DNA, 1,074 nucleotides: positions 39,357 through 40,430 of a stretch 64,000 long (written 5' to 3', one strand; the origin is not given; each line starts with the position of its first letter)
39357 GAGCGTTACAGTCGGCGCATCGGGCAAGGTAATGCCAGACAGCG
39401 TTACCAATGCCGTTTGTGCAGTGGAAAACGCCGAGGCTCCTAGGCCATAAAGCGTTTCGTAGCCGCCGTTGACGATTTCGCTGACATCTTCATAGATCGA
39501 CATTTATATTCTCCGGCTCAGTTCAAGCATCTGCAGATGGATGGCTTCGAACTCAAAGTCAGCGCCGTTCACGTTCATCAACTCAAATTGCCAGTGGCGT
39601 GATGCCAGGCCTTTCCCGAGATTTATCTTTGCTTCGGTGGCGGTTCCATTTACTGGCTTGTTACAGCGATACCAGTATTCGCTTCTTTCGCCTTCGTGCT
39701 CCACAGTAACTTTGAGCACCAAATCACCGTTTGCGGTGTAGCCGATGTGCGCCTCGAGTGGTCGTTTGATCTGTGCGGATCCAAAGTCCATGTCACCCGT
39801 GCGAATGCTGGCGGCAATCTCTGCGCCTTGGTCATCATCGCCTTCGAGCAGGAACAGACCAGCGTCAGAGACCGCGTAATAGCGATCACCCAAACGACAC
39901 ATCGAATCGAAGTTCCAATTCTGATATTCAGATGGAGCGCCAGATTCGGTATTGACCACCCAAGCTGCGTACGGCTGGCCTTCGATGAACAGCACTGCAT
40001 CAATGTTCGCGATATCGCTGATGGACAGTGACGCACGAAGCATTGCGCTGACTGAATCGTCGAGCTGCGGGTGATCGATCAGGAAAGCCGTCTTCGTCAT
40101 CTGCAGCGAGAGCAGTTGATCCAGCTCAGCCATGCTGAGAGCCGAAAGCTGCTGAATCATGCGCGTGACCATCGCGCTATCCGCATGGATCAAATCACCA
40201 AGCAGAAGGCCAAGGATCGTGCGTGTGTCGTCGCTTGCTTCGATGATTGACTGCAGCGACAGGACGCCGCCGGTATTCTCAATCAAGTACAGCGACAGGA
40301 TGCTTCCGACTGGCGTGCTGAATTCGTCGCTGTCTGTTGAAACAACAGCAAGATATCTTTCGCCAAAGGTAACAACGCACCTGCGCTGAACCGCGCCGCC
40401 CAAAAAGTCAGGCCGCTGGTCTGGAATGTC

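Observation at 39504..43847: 1447-aa virion-operon protein built from three paralogous PD40-type beta-propeller modules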

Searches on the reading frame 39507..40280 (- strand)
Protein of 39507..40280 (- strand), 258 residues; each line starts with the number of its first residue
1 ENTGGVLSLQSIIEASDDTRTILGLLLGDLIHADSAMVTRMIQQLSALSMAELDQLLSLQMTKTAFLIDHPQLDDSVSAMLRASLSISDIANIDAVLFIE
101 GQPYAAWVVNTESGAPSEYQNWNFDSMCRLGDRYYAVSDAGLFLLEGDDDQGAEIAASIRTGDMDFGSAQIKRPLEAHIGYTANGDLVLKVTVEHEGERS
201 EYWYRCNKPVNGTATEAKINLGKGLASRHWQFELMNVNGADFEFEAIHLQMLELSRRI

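Call 15: find_homologous_proteins(query=window:39507-40280:-, max_evalue=0.001)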
Query window:39507-40280:- (258 aa): 9 proteins with E <= 0.001 among 1007 candidates.
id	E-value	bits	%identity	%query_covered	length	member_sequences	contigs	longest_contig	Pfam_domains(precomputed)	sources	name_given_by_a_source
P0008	2.5e-95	337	62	94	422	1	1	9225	-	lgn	-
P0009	6.9e-52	195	40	98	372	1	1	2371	-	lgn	-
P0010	1.1e-51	194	49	74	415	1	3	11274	-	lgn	-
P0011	4.2e-28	117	36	83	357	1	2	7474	-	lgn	-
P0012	1.0e-24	106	29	91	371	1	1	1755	-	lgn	-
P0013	2.4e-23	101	38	59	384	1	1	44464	-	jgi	-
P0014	6.4e-22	97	39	59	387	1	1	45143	-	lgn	-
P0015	8.4e-22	96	41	59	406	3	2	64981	-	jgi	-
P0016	3.5e-19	88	32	85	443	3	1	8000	-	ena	-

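Call 16: find_encoding_contigs(protein=P0008, flank=8000, max_places=2)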
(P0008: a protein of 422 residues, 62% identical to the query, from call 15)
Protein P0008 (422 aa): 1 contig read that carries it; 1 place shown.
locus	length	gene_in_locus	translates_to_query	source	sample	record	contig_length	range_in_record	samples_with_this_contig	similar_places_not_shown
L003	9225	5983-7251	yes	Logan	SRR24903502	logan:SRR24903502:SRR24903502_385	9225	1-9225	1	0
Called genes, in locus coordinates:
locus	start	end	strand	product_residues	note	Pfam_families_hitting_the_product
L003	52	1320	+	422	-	-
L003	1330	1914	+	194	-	PF23140:Gp80 (weak)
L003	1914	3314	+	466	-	-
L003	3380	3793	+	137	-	-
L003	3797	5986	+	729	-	PF23381:Beta-prop_IFT122_1st (faint), PF00400:WD40 (faint), PF23389:Beta-prop_WDR19_1st (faint), PF23414:Beta-prop_EML_2 (faint), PF24817:WD40_WDHD1_1st (faint), PF25174:Beta-prop_THOC3 (faint), PF04762:Beta-prop_ELP1_1st (faint)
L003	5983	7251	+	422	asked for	-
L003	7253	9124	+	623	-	-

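Call 17: find_encoding_contigs(protein=P0015, flank=10000, max_places=2)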
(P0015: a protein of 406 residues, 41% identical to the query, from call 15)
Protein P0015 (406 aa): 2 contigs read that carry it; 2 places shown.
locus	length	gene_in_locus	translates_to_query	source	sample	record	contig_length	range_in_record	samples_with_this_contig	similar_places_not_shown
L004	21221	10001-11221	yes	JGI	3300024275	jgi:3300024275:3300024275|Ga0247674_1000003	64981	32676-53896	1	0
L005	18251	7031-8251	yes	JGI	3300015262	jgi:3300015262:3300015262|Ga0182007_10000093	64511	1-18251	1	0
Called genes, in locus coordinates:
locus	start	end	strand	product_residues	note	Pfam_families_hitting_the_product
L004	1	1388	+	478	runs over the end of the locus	-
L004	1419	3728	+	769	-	-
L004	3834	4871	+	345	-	-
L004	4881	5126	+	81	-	-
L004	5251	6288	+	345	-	PF25209:Phage_capsid_4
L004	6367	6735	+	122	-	-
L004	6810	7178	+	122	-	-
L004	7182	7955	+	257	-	PF24175:SU10_adaptor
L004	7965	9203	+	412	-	-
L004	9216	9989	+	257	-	-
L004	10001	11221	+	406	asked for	-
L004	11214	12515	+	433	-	-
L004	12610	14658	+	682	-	-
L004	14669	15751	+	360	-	-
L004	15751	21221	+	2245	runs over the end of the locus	-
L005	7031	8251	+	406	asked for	-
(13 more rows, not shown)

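Call 29: search_protein_representatives(protein=window:39507-40280:-)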
Query: 258 residues. Proteins with E-value up to 0.001 (for the whole library): 6111; up to 1e-10: 3843; up to 1e-30: 282. The best 150 are listed.
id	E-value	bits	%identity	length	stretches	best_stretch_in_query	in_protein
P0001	8.5e-165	562.8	100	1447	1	1-258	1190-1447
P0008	7.8e-96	337.0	61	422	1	6-258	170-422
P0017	1.7e-92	326.0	60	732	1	6-258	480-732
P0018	4.4e-83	295.2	53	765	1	6-258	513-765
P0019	2.0e-62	227.5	45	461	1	7-258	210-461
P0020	5.4e-54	200.0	56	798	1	88-258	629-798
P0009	2.2e-52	194.7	42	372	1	34-258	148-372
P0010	3.4e-52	194.1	48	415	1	63-258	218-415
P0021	7.2e-52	193.0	49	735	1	73-258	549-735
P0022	8.9e-52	192.7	45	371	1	19-258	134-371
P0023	1.6e-51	191.9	39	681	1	11-258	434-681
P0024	2.9e-51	191.0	40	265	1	26-258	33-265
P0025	3.4e-51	190.8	45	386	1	36-258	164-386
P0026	2.2e-50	188.2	49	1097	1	81-258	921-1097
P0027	4.3e-50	187.2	43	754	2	79-258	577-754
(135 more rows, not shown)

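Call 39: search_protein_families(library=pfam, alignment_id=A3, max_evalue=0.001)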
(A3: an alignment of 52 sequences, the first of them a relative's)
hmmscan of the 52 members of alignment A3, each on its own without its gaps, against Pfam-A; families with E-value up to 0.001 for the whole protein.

A. member 1, P0017 (732 aa): 9 families
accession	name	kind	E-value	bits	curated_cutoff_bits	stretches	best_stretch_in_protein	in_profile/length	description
PF23389.1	Beta-prop_WDR19_1st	-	1.8e-12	47.4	27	2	6-97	18-101/325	WDR19 first beta-propeller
PF25174.1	Beta-prop_THOC3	-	2e-11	43.9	305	1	37-212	52-215/272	THOC3 beta-propeller domain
PF12894.13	ANAPC4_WD40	-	5.3e-08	33.4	22.9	0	78-114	39-75/91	Anaphase-promoting complex subunit 4 WD40 domain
PF23414.1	Beta-prop_EML_2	-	6.1e-08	32.8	90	1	33-108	41-111/266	Echinoderm microtubule-associated protein second beta-propeller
PF00400.38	WD40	-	3.8e-05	24.5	27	0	78-95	12-29/39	WD domain, G-beta repeat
PF24817.1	WD40_WDHD1_1st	-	0.00013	21.7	109.9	0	31-111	178-255/291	WDHD1 first WD40 domain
PF24797.1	Beta-prop_WDR35_TULP_N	-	0.00023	20.8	80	0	37-163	77-195/332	WDR35/TULP4 N-terminal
PF08662.17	eIF2A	-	0.00024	21.5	20.5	0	78-141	60-118/194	Eukaryotic translation initiation factor eIF2A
PF25460.1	Beta-prop_Aladin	-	0.0006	19.5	171.1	0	36-156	115-225/340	Aladin seven-bladed propeller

B. families by the number of members that match (of 52 scanned): 32 families (the first 25 are shown)
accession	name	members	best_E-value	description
PF00400.38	WD40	7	1.5e-10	WD domain, G-beta repeat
PF25174.1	Beta-prop_THOC3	6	1.3e-20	THOC3 beta-propeller domain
PF23414.1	Beta-prop_EML_2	6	6.1e-19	Echinoderm microtubule-associated protein second beta-propeller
PF24817.1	WD40_WDHD1_1st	6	7.1e-14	WDHD1 first WD40 domain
PF12894.13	ANAPC4_WD40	5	4.1e-10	Anaphase-promoting complex subunit 4 WD40 domain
PF25460.1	Beta-prop_Aladin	5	1.1e-06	Aladin seven-bladed propeller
PF24814.1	WD40_Prp19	4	6.4e-11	Prp19 WD40 domain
PF24807.1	WD40_CDC20-Fz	4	5.2e-07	CDC20/Fizzy WD40 domain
PF13385.13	Laminin_G_3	3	2.5e-34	Concanavalin A-like lectin/glucanases superfamily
PF15902.12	Sortilin-Vps10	3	2.9e-21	Sortilin, neurotensin receptor 3,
PF23389.1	Beta-prop_WDR19_1st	3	1.8e-12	WDR19 first beta-propeller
PF02012.26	BNR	3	2e-12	BNR/Asp-box repeat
PF07676.18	PD40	3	6.4e-09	WD40-like Beta Propeller Repeat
PF13088.12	BNR_2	2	7.8e-15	BNR repeat-like domain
PF10282.15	Lactonase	2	2e-05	Lactonase, 7-bladed beta-propeller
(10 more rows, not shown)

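Call 62: find_related_loci(query=A5, collection=genome_contigs, flank=8000)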
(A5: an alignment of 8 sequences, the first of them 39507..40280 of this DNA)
Query A5 (258 aa) in genome_contigs; peptide patterns used: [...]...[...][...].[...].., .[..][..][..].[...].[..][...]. (x = any residue, [..] = any of these).
60 stretches matched a pattern; 11 encode a relative of the query (tblastn E <= 1e-3); 11 distinct loci.
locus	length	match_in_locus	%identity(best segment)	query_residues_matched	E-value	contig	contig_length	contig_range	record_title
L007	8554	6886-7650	34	2-258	1e-48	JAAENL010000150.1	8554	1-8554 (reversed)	MAG: Halieaceae bacterium isolate Bse_31 BseG_CONTIG959295, whole genome shotgun sequence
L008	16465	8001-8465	39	104-258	1e-36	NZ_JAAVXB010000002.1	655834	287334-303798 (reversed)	Solimonas marina strain C16B3 NODE_2_length_655834_cov_175.405, whole genome shotgun sequence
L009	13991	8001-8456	38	104-257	8e-31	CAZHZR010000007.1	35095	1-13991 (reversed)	MAG TPA_asm: uncultured Roseivirgaceae bacterium isolate SRP220891_co3_550 genome assembly, contig: NODE_1182_length_350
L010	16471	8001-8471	39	104-258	3e-30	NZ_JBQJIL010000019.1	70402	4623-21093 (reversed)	Lysobacter sp. CA199 NODE_19_length_70402_cov_73.415710, whole genome shotgun sequence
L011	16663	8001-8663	31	34-257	5e-30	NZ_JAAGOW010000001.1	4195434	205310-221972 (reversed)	Variovorax sp. WS11 NODE_1+_length_4195434_cov_1, whole genome shotgun sequence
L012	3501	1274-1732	36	104-258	4e-27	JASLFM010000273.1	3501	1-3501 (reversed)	MAG: Acidovorax sp. isolate SHSU.bins.332 k141_7364696, whole genome shotgun sequence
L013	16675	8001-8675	32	29-257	1e-26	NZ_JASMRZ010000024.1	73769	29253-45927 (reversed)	Variovorax sp. CAN15 strain SPPC 2819 scaffold24.1, whole genome shotgun sequence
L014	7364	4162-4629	33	101-258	4e-22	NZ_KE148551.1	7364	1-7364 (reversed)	Comamonas sp. B-9 scaffold132, whole genome shotgun sequence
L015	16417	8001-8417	35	117-258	1e-19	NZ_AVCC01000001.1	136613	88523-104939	Herminiimonas sp. CN cn_00001, whole genome shotgun sequence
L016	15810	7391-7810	35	108-249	3e-19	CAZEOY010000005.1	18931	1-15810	MAG TPA_asm: uncultured Syntrophobacteraceae bacterium isolate binchicken_co274_11 genome assembly, contig: NODE_7456_le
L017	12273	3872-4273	32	117-257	4e-16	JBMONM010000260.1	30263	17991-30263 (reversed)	MAG: Thermodesulfobacteriota bacterium isolate Betzabe_MAG076 MAG076_260, whole genome shotgun sequence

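Call 63: predict_structure(alignment_id=A4)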
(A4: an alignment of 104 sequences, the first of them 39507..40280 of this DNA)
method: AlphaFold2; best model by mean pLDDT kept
length: 258 residues; sequences in the alignment: 104
mean_pLDDT: 77.5   pTM: 0.52
mean pLDDT of the five models: 77.5, 76.7, 76.1, 75.6, 74.8
residues with pLDDT >= 90: 100; 70-90: 62; 50-70: 72; < 50: 24
segments of 3 or more residues with pLDDT < 50: 1-5, 63-71, 91-93
pLDDT, mean of each block of 10 residues (from residue 1): 50 69 58 66 82 62 45 57 59 53 63 71 82 88 79 86 95 97 97 95 96 95 94 96 96 87
secondary structure, 60 per line:
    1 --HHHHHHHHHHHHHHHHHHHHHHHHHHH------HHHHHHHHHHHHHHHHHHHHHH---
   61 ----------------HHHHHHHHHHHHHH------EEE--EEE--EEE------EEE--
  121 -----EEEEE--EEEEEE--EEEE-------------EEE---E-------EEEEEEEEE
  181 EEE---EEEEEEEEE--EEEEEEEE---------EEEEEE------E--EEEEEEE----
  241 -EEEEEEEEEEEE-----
elements in order: H3-29 H36-57 H77-90 E97-99 E102-104 E107-109 E116-118 E126-130 E133-138 E141-144 E158-160 E172-183 E187-195 E198-205 E215-220 E230-236 E242-253

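Call 66: fold_search(model_id=the predicted structure, library=pdb)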
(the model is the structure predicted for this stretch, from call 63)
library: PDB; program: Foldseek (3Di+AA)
matches with E <= 10: 1471; with E <= 0.001: 0
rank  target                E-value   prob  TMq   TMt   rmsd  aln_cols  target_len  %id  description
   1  9nwi_Y                1.1e-03  1.00  0.30  0.16   6.9       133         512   16  Pseudomonas phage Pa223 tail (C6 symmetry) (released 2025-08-06)
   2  4d8m                  2.9e-03  0.99  0.22  0.11  17.0       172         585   13  Crystal structure of Bacillus thuringiensis Cry5B nematocidal toxin (released 2012-12-19)
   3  8hhe_A                3.4e-03  0.96  0.21  0.10  17.6       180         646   12  Crystal structure of Cry5B from Bacillus thuringiensis at 4.5 A resolution (released 2022-12-07)
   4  8es4_E                3.6e-03  1.00  0.30  0.12  12.0       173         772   10  Focused reconstruction of HRP29 tail (released 2023-10-18)
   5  1w8w_B                5.2e-03  0.96  0.19  0.31  15.1       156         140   13  CBM29-2 mutant Y46A: Probing the Mechanism of Ligand Recognition by Family 29 Carbohydrate Binding Modules (released 2005-03-22)
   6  2wab_A                5.8e-03  1.00  0.22  0.18   5.7       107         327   15  Structure of an active site mutant of a family two carbohydrate esterase from Clostridium thermocellum in complex with (released 2009-03-24)
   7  1w9f_B                5.8e-03  0.93  0.18  0.29  15.1       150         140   13  CBM29-2 mutant R112A: Probing the Mechanism of Ligand Recognition by Family 29 Carbohydrate Binding Modules (released 2005-03-22)
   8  8hhe_B                6.1e-03  0.99  0.25  0.11  17.3       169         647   15  Crystal structure of Cry5B from Bacillus thuringiensis at 4.5 A resolution (released 2022-12-07)
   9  1gwk_A                8.4e-03  0.92  0.20  0.31  15.0       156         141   14  Carbohydrate binding module family29 (released 2003-03-20)
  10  2wao_A                8.9e-03  0.99  0.22  0.18   6.8       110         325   14  Structure of a family two carbohydrate esterase from Clostridium thermocellum in complex with cellohexaose (released 2009-10-06)
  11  1w90_A                9.9e-03  0.91  0.18  0.28  15.2       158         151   14  CBM29-2 mutant D114A: Probing the Mechanism of Ligand Recognition by Family 29 Carbohydrate Binding Modules (released 2005-03-18)
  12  1w90_B                9.9e-03  0.80  0.18  0.27  15.0       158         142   13  CBM29-2 mutant D114A: Probing the Mechanism of Ligand Recognition by Family 29 Carbohydrate Binding Modules (released 2005-03-18)
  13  7zkq_A                1.0e-02  1.00  0.29  0.34  11.0       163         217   12  Early Pp module assembly intermediate of complex I (released 2022-11-23)
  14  9qxq                  1.0e-02  0.80  0.21  0.07  22.8       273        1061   11  native structure of full-length pesticidal protein Cry1Ca18 at pH9, from crystals formed in vivo (released 2026-02-11)
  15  7vs6                  1.1e-02  0.69  0.18  0.26  11.4       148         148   11  Phloem lectin (PP2) structure -native form (released 2023-02-01)
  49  8eap_D                2.6e-02  0.98  0.27  0.17   8.9       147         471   15  Cryo-EM structure of the in-situ gp10-gp26 from bacteriophage P22 (released 2023-09-06)
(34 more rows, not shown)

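Call 72: fold_search(model_id=the predicted structure, library=viral)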
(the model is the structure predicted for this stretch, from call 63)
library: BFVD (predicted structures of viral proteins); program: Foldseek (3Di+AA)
matches with E <= 10: 1452; with E <= 0.001: 62
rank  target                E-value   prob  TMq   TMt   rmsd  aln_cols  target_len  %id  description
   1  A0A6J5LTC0            3.2e-14  1.00  0.36  0.25  18.5       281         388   22  Uncharacterized protein [uncultured Caudovirales phage]
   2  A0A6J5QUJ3            1.9e-13  1.00  0.39  0.33  11.0       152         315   33  Uncharacterized protein [uncultured Caudovirales phage]
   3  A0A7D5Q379            6.9e-13  1.00  0.40  0.27  11.9       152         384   26  (no name in the UniProt tables at hand)
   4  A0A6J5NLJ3            4.7e-06  1.00  0.32  0.27  12.3       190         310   12  Uncharacterized protein (Fragment) [uncultured Caudovirales phage]
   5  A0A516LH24            6.1e-06  1.00  0.34  0.20  12.6       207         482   11  (no name in the UniProt tables at hand)
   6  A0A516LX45            8.4e-06  1.00  0.24  0.20  19.2       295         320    6  (no name in the UniProt tables at hand)
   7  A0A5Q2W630            1.1e-05  1.00  0.31  0.20  11.2       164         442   13  (no name in the UniProt tables at hand)
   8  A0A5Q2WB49            1.6e-05  1.00  0.31  0.23  11.9       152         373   16  (no name in the UniProt tables at hand)
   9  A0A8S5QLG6            1.8e-05  1.00  0.33  0.17  12.2       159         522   18  Stabilization protein [Podoviridae sp. ctdRZ1]
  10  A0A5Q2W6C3            2.3e-05  1.00  0.28  0.08  19.6       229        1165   12  (no name in the UniProt tables at hand)
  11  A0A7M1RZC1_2          2.4e-05  1.00  0.30  0.12  19.6       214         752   11  Stabilization protein [uncultured phage cr118_1]
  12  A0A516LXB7            3.3e-05  1.00  0.26  0.25  18.1       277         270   10  (no name in the UniProt tables at hand)
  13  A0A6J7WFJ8            3.5e-05  1.00  0.31  0.34  12.1       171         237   12  Uncharacterized protein (Fragment) [uncultured Caudovirales phage]
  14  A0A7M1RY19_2          4.3e-05  1.00  0.38  0.14  10.4       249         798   12  Stabilization protein [uncultured phage cr273_1]
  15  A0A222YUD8            4.8e-05  1.00  0.32  0.28  10.8       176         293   11  (no name in the UniProt tables at hand)
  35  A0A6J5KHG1            1.9e-04  1.00  0.36  0.19  10.9       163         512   13  Bacteriophage P22, Gp10, DNA-stabilising [uncultured Caudovirales phage]
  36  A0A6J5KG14            2.0e-04  1.00  0.32  0.19   6.9       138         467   15  Bacteriophage P22, Gp10, DNA-stabilising [uncultured Caudovirales phage]
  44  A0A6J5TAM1            3.4e-04  1.00  0.34  0.20   7.8       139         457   16  Bacteriophage P22, Gp10, DNA-stabilising [uncultured Caudovirales phage]
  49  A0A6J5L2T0            4.7e-04  1.00  0.33  0.13  11.5       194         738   13  Bacteriophage P22, Gp10, DNA-stabilising [uncultured Caudovirales phage]
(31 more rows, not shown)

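Call 73: search_protein_families(library=pfam, proteins=[window:39507-40280:-], max_evalue=0.1)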
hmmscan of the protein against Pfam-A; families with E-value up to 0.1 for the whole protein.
window:39507-40280:- (258 aa): 0 families

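Call 82: search_protein_families(library=pfam, proteins=[L008:3914-7042:+, L015:3739-6159:+, L015:6156-8420:+, L010:3491-5629:+, L011:5005-6825:+, L011:6822-8669:+, L009:3194-6049:+], max_evalue=0.001)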
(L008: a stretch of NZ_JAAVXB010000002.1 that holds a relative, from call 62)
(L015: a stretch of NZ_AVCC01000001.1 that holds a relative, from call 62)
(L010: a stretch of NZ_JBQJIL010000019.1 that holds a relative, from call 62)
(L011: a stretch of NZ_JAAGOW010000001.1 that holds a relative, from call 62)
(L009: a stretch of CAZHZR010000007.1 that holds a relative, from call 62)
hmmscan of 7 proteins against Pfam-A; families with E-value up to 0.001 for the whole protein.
L008:3914-7042:+ (1042 aa): 1 family
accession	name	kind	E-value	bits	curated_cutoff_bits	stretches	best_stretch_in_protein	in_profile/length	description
PF03160.20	Calx-beta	-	0.00013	22.4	27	1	328-399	5-78/119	Calx-beta domain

L015:3739-6159:+ (806 aa): 0 families

L015:6156-8420:+ (754 aa): 0 families

L010:3491-5629:+ (712 aa): 0 families

L011:5005-6825:+ (606 aa): 0 families

L011:6822-8669:+ (615 aa): 0 families

L009:3194-6049:+ (951 aa): 0 families

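Call 86: find_related_loci(query=A5, collection=viral_contigs, flank=9000)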
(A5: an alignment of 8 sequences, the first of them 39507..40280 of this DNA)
Query A5 (258 aa) in viral_contigs; peptide patterns used: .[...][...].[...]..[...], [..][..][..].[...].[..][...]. (x = any residue, [..] = any of these).
122 stretches matched a pattern; 58 encode a relative of the query (tblastn E <= 1e-3); 58 distinct loci.
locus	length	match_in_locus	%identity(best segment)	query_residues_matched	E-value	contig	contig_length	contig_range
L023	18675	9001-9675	35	30-257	6e-42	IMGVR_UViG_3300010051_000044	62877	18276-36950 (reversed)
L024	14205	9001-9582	38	64-257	2e-39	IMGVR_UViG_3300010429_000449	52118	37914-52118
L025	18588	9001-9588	35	64-258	1e-34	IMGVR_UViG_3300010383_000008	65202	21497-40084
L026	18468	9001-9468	40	104-258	4e-33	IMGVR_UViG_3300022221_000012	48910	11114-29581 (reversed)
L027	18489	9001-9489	36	97-257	1e-30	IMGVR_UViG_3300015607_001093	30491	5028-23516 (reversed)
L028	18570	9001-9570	35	86-258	2e-29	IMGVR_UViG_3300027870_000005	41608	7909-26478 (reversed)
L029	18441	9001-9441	36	107-258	2e-29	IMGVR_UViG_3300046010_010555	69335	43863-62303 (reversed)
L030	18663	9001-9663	31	34-257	3e-29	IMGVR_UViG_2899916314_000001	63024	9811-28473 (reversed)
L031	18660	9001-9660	33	41-258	3e-29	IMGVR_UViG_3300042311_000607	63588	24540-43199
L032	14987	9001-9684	29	36-258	1e-28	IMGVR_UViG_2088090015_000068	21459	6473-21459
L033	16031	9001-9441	37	107-258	3e-28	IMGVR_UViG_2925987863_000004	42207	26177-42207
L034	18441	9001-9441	36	107-258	6e-27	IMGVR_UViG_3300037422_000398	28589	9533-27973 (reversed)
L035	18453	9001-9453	37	104-258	9e-27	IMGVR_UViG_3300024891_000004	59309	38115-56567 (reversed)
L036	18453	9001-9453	35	104-258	2e-26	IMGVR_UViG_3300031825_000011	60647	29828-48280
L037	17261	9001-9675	29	35-258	2e-26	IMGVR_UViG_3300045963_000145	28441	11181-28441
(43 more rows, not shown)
